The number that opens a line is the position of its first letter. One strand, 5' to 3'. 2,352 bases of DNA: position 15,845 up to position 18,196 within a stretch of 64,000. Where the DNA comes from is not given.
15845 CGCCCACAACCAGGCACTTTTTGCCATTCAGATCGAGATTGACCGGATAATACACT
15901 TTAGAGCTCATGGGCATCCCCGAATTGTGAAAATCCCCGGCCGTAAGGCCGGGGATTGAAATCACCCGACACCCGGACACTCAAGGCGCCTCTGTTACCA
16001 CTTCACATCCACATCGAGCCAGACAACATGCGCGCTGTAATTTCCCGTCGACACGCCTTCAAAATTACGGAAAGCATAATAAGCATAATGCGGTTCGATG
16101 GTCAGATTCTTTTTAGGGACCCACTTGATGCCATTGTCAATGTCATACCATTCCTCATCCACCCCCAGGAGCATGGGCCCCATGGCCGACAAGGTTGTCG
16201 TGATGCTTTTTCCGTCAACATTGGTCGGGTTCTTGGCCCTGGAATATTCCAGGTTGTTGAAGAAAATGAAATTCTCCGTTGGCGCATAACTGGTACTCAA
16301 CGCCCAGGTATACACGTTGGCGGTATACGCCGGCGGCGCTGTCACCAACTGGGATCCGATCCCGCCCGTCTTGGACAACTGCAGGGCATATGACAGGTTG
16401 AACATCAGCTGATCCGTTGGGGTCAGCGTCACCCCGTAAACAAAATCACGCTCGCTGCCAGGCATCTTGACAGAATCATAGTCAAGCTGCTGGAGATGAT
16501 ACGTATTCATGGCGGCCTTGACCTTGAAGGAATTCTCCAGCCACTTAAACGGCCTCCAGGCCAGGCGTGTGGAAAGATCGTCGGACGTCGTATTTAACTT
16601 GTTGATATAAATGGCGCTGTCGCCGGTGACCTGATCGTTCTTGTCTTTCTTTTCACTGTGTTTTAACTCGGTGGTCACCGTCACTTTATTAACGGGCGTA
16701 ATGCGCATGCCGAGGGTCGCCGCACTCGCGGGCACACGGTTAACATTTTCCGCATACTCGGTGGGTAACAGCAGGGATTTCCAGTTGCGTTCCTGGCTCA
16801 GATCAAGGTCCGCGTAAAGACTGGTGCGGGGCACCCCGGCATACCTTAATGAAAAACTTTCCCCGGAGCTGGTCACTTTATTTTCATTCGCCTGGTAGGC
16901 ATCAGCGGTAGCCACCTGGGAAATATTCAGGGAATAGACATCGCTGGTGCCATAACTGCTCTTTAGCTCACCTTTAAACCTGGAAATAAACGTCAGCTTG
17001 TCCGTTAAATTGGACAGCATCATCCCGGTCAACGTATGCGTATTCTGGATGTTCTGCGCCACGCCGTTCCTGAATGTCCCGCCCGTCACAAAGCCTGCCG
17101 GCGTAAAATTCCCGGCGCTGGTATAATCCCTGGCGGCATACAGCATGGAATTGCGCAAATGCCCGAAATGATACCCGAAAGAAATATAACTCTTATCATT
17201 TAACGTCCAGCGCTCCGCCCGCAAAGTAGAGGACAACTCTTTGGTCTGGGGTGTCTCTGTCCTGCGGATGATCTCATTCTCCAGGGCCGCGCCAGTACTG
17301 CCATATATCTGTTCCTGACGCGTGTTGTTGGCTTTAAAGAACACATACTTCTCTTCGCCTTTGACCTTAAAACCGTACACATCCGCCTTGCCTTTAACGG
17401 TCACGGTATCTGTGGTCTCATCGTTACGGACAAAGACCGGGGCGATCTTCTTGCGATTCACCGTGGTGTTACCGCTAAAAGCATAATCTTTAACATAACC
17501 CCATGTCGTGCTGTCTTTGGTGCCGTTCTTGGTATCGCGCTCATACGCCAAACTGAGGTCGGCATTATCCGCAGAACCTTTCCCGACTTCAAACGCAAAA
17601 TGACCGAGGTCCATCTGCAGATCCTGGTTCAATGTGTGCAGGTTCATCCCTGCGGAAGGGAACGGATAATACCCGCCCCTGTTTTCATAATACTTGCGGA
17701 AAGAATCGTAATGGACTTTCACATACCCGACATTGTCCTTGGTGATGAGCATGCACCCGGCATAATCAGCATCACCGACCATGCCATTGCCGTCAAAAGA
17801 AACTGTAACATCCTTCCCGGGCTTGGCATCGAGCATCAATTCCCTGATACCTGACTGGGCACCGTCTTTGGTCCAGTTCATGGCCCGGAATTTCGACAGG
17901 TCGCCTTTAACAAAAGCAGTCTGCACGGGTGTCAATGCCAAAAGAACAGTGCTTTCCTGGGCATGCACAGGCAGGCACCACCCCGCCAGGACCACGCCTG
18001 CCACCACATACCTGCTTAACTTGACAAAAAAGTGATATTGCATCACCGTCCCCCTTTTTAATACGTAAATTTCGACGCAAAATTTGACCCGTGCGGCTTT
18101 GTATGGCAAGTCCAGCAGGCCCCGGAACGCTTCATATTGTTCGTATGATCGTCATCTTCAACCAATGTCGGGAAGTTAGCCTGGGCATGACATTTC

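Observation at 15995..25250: Candidate porin-cytochrome extracellular electron transfer conduit wired to an ImcH-like inner-membrane cytochrome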

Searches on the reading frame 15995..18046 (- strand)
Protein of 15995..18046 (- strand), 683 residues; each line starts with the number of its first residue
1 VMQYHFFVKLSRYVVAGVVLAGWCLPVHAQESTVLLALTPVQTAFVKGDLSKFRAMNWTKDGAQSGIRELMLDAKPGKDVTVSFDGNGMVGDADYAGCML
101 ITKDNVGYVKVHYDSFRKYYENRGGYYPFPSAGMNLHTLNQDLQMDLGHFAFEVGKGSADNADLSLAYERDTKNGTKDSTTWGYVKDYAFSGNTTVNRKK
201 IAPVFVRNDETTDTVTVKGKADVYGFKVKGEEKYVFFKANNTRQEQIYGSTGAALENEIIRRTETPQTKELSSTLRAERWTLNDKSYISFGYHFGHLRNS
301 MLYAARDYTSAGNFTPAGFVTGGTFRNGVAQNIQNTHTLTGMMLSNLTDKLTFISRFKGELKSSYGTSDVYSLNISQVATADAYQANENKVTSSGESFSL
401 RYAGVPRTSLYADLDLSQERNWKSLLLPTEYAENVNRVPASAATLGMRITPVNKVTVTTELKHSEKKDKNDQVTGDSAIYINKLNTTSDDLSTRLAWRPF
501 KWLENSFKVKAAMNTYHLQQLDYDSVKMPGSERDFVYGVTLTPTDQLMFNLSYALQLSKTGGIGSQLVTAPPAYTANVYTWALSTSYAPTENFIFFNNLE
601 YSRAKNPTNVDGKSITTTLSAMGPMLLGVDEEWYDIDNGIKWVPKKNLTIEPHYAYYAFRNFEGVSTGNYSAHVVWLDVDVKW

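Call 3: search_protein_families(library=pfam, proteins=[window:15995-18046:-], max_evalue=0.01)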
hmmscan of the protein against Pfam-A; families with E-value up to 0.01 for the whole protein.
window:15995-18046:- (683 aa): 0 families

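Call 4: search_protein_families(library=ncbifam, proteins=[window:15995-18046:-], max_evalue=0.01)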
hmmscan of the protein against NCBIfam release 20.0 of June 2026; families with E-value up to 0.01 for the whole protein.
window:15995-18046:- (683 aa): 0 families

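Call 5: search_protein_families(library=pfam, proteins=[window:15995-18046:-], max_evalue=10)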
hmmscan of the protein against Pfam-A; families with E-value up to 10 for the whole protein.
window:15995-18046:- (683 aa): 0 families

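Call 7: search_solved_structures(query=window:15995-18046:-, max_evalue=10)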
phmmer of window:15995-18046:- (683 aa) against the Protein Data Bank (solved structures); distinct sequences matched with E-value up to 10: 0.

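Call 9: find_homologous_proteins(query=window:15995-18046:-, max_evalue=0.001)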
Query window:15995-18046:- (683 aa): 13 proteins with E <= 0.001 among 8000 candidates.
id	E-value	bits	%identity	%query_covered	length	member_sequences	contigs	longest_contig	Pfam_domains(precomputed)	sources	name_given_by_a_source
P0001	0.0e+0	1545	99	100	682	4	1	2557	-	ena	-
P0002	0.0e+0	1120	70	100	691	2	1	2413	-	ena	-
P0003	6.9e-286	968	62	100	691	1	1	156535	-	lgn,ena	-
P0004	1.3e-248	845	56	99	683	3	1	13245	-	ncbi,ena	-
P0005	1.4e-241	822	57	95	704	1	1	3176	-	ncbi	-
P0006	2.6e-205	702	49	95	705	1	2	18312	-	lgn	-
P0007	2.6e-202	692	50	98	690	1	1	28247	-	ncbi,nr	ncbi:MAG: hypothetical protein HQL19_01500 [Candidatus Omnitrophica bacterium]|nr:hypothetical prote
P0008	9.0e-166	571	44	95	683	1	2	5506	-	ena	-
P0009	1.1e-163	564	42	100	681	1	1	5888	-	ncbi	ncbi:MAG: hypothetical protein WCI27_07960 [Candidatus Omnitrophota bacterium]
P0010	1.3e-162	561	42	99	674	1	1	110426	-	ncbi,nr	ncbi:MAG: hypothetical protein HQL21_00355 [Candidatus Omnitrophica bacterium]|nr:hypothetical prote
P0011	2.7e-102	361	40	76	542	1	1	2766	-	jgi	jgi:hypothetical protein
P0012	1.1e-83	300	31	98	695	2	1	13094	-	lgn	-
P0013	7.1e-12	63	32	25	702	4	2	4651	-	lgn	-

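Call 12: find_encoding_contigs(protein=P0010, flank=10000, max_places=2)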
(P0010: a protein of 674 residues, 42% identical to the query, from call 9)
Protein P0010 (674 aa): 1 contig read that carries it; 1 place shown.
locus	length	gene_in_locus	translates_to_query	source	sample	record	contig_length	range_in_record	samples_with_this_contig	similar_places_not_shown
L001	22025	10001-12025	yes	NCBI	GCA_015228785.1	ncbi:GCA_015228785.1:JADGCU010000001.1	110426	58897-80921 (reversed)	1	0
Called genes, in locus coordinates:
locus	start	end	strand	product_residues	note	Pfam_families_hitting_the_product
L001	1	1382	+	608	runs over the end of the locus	PF09699:Paired_CXXCH_1 (faint), PF14522:Cytochrome_C7 (faint), PF14537:Cytochrom_c3_2 (faint), PF22113:Mtrc-MtrF_II-IV_dom (faint), PF01292:Ni_hydr_CYTB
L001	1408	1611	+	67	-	PF02416:TatA_B_E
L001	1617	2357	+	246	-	PF00902:TatC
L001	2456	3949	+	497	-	PF03264:Cytochrom_NNT, PF14522:Cytochrome_C7 (faint), PF14537:Cytochrom_c3_2 (faint)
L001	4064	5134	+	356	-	PF05201:GlutR_N, PF16912:Glu_dehyd_C (weak), PF01488:Shikimate_DH, PF03807:F420_oxidored (weak)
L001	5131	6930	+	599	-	PF05140:ResB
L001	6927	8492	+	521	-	PF01578:Cytochrom_C_asm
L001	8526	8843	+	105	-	-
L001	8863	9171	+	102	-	-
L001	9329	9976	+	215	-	PF14537:Cytochrom_c3_2 (faint), PF22113:Mtrc-MtrF_II-IV_dom (faint), PF22678:Cytochrom_c_NrfB-like (faint), PF14522:Cytochrome_C7 (faint), PF09699:Paired_CXXCH_1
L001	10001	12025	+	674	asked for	-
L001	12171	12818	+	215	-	PF13241:NAD_binding_7, PF14824:Sirohm_synth_M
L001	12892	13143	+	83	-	PF01402:RHH_1 (weak)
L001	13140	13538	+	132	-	PF13470:PIN_3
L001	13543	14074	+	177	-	PF01379:Porphobil_deam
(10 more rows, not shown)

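Call 13: find_encoding_contigs(protein=P0003, flank=10000, max_places=2)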
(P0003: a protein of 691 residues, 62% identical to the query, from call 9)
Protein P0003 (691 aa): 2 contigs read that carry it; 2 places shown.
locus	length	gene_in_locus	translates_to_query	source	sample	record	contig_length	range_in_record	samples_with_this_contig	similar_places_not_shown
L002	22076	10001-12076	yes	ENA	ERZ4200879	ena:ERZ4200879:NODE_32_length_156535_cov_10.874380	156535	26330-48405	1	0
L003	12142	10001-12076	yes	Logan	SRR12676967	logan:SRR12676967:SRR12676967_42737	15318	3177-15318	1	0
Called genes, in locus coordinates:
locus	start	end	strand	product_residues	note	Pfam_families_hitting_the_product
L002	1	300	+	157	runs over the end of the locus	PF14522:Cytochrome_C7 (faint), PF09699:Paired_CXXCH_1 (faint), PF14537:Cytochrom_c3_2 (faint)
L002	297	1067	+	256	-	PF12838:Fer4_7, PF13183:Fer4_8 (weak), PF13247:Fer4_11, PF13187:Fer4_9 (weak), PF13237:Fer4_10 (weak), PF12797:Fer4_2 (weak), PF00037:Fer4 (weak), PF12837:Fer4_6 (weak), +8 more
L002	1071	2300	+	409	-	PF03916:NrfD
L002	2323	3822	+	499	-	PF03264:Cytochrom_NNT, PF14522:Cytochrome_C7 (faint)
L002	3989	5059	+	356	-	PF05201:GlutR_N, PF16912:Glu_dehyd_C (weak), PF01488:Shikimate_DH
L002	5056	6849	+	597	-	PF05140:ResB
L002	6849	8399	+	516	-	PF01578:Cytochrom_C_asm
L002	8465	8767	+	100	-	-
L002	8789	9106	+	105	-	-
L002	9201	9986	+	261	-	PF14522:Cytochrome_C7 (faint), PF22113:Mtrc-MtrF_II-IV_dom (faint), PF14537:Cytochrom_c3_2 (faint), PF22678:Cytochrom_c_NrfB-like (weak), PF09699:Paired_CXXCH_1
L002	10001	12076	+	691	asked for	-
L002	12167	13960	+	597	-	PF13414:TPR_11 (faint), PF13371:TPR_9 (faint), PF13431:TPR_17 (faint), PF00515:TPR_1 (faint), PF07719:TPR_2 (faint), PF13181:TPR_8 (faint)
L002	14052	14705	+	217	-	PF13241:NAD_binding_7, PF14824:Sirohm_synth_M (weak)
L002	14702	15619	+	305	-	PF01379:Porphobil_deam, PF03900:Porphobil_deamC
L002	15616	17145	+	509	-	PF00590:TP_methylase, PF02602:HEM4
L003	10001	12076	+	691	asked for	-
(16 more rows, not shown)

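Call 14: find_encoding_contigs(protein=P0007, flank=10000, max_places=2)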
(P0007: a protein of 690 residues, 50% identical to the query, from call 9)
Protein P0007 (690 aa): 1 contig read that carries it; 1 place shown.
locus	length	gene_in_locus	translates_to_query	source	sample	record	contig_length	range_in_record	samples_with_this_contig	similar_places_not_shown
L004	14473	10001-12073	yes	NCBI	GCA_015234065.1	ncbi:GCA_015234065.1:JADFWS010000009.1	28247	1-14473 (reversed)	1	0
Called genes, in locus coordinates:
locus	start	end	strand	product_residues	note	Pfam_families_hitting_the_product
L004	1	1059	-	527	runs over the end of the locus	PF09699:Paired_CXXCH_1 (faint), PF14522:Cytochrome_C7 (faint), PF14537:Cytochrom_c3_2 (faint), PF22113:Mtrc-MtrF_II-IV_dom (faint), PF01292:Ni_hydr_CYTB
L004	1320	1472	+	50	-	-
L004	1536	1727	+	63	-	PF02416:TatA_B_E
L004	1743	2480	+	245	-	PF00902:TatC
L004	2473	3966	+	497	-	PF03264:Cytochrom_NNT, PF02085:Cytochrom_CIII (faint), PF14522:Cytochrome_C7 (faint), PF14537:Cytochrom_c3_2 (faint)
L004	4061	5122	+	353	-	PF05201:GlutR_N, PF01488:Shikimate_DH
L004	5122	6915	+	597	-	PF05140:ResB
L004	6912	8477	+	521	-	PF01578:Cytochrom_C_asm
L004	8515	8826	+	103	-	-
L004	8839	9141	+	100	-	-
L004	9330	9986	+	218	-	PF14537:Cytochrom_c3_2 (faint), PF22113:Mtrc-MtrF_II-IV_dom (faint), PF22678:Cytochrom_c_NrfB-like (faint), PF14522:Cytochrome_C7 (faint), PF09699:Paired_CXXCH_1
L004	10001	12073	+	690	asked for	-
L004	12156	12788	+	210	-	PF13241:NAD_binding_7, PF14824:Sirohm_synth_M (weak)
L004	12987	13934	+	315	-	PF01379:Porphobil_deam, PF03900:Porphobil_deamC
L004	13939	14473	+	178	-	PF00590:TP_methylase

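Call 31: search_protein_representatives(alignment_id=A1)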
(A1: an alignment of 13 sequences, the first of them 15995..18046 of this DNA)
Query: 13 sequences, 680 profile positions. Proteins with E-value up to 0.001 (for the whole library): 673; up to 1e-10: 512; up to 1e-30: 258. The best 150 are listed.
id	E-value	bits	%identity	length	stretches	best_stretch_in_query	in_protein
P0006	1.8e-297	1004.7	-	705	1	3-680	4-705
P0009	2.3e-282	954.8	-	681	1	3-680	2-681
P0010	1.3e-274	929.1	-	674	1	2-680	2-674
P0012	4.1e-249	844.9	-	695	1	7-680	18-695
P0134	6.2e-240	814.6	-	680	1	2-680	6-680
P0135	6.4e-227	771.6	-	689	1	9-680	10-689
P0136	1.5e-212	724.1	-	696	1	12-680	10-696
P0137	2.1e-205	700.5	-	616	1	77-680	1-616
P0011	7.2e-203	692.1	-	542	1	159-680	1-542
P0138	7.6e-203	692.0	-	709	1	7-680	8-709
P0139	3.7e-186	636.8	-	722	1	6-680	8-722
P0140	2.6e-176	604.3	-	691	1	6-680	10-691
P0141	7.7e-174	596.1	-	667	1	9-680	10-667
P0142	3.1e-172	590.9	-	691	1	6-680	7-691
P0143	1.8e-170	585.0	-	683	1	10-680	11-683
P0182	1.3e-98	347.6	-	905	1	38-680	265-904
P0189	2.8e-82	293.6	-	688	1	9-672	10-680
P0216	1.3e-64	235.2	-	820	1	36-680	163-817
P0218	3.3e-64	233.8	-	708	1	42-680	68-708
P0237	2.0e-55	204.8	-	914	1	26-680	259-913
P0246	4.8e-53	196.9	-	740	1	41-674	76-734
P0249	9.9e-53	195.9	-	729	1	36-672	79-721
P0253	1.0e-51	192.5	-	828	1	28-675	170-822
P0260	2.2e-50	188.1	-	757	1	40-678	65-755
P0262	3.9e-50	187.3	-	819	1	36-672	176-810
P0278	1.2e-47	179.1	-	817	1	25-672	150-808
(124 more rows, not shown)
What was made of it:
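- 15995..18043 (-): 26-strand MtrB-fold outer-membrane beta-barrel (682 aa) with signal peptide (VHA|QE) and aromatic C-terminus (...DVKW). Proposed insulating sheath for the octahaem. Family of 673 representatives (call 31).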

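Call 34: search_solved_structures(query=A2, max_evalue=10, show_alignments=2)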
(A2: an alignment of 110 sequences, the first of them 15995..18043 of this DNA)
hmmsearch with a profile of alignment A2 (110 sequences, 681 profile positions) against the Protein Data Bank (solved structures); distinct sequences matched with E-value up to 10: 5.
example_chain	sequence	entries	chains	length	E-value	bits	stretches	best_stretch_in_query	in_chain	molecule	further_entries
3dwo_X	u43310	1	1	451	0.4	12.1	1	559-628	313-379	Probable outer membrane protein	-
4q4j_A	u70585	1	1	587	0.51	11.8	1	190-240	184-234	ABC transporter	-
6qv0_A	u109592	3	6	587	0.52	11.7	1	190-240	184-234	ABC transporter, ATP-binding protein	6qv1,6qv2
3qf4_A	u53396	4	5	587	0.52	11.7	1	190-240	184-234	ABC transporter, ATP-binding protein | ABC transporter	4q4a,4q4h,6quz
9tz5_7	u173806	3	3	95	0.78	11.2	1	29-64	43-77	Large ribosomal subunit protein uL23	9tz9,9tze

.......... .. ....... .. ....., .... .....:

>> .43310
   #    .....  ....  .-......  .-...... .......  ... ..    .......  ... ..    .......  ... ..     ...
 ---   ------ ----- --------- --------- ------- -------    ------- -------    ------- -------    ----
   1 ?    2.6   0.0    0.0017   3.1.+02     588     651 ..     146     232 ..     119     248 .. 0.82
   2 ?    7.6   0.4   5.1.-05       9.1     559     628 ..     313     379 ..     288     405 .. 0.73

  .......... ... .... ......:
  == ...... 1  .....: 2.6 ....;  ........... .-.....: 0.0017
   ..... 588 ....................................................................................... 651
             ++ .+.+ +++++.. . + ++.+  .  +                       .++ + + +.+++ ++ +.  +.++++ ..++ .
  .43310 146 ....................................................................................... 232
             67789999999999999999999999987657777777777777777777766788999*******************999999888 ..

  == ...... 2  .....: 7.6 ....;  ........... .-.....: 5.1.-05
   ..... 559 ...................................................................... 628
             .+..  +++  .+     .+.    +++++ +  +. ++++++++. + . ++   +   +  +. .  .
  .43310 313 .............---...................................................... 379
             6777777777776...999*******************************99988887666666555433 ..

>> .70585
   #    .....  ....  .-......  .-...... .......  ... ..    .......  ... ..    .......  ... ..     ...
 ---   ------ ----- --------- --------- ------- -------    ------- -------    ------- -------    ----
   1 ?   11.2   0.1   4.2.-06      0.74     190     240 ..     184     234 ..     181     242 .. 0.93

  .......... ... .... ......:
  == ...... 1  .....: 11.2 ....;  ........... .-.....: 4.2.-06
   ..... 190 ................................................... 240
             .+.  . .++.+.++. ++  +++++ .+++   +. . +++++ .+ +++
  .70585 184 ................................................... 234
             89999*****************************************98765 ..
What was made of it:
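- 15995..18043 (-): No sequence-model hit (calls 3-5, 7, 34).
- On MtrB/PioB outer-membrane barrel family (Pfam PF11854, TIGR03509): Neither the single sequence nor the 110-sequence profile finds MtrB among PDB sequences (calls 7, 34).
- A family profile does not find MtrB in the PDB by sequence (call 34).
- Tried and rejected: Nothing significant came back (call 34).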

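Call 35: predict_structure(alignment_id=A1)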
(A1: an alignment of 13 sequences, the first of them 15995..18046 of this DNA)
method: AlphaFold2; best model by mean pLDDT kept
length: 683 residues; sequences in the alignment: 13
mean_pLDDT: 63.7   pTM: 0.49
mean pLDDT of the five models: 63.7, 63.2, 61.4, 59.4, 32.6
residues with pLDDT >= 90: 35; 70-90: 277; 50-70: 186; < 50: 185
segments of 3 or more residues with pLDDT < 50: 1-95, 116-147, 189-196, 318-321, 476-479, 566-571, 608-628, 663-668, 681-683
pLDDT, mean of each block of 10 residues (from residue 1): 43 43 29 22 28 39 32 29 33 47 57 47 32 30 42 65 64 60 60 50 73 81 84 85 73 60 86 88 78 92 80 53 73 92 84 90 88 65 77 89 82 87 66 58 86 81 79 49 75 82 78 75 62 76 73 70 50 61 74 74 59 36 43 72 69 68 46 61 45
secondary structure, 60 per line:
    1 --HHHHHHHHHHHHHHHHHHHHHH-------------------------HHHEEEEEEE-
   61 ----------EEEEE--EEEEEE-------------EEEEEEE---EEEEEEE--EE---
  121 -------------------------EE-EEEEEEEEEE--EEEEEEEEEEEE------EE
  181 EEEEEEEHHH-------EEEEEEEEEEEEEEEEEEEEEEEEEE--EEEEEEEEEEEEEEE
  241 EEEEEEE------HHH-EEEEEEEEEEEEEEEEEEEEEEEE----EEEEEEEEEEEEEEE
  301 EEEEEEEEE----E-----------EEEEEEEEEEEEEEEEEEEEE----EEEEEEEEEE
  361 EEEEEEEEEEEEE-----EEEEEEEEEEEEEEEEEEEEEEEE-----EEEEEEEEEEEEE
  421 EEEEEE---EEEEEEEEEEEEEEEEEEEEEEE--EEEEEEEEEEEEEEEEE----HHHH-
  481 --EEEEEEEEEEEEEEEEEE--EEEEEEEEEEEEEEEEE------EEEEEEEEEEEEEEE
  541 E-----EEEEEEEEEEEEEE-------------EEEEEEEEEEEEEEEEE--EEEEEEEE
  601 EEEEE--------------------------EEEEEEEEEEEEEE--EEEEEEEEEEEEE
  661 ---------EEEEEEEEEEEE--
elements in order (helices of 4 or more, strands of 3 or more residues): H3-24 E53-59 E71-75 E78-83 E97-103 E107-113 E149-158 E161-172 E179-187 E198-223 E226-247 E258-281 E286-309 E326-346 E351-373 E379-402 E408-426 E430-452 E455-471 H476-479 E483-500 E503-519 E526-541 E547-560 E574-590 E593-605 E632-645 E648-660 E670-681
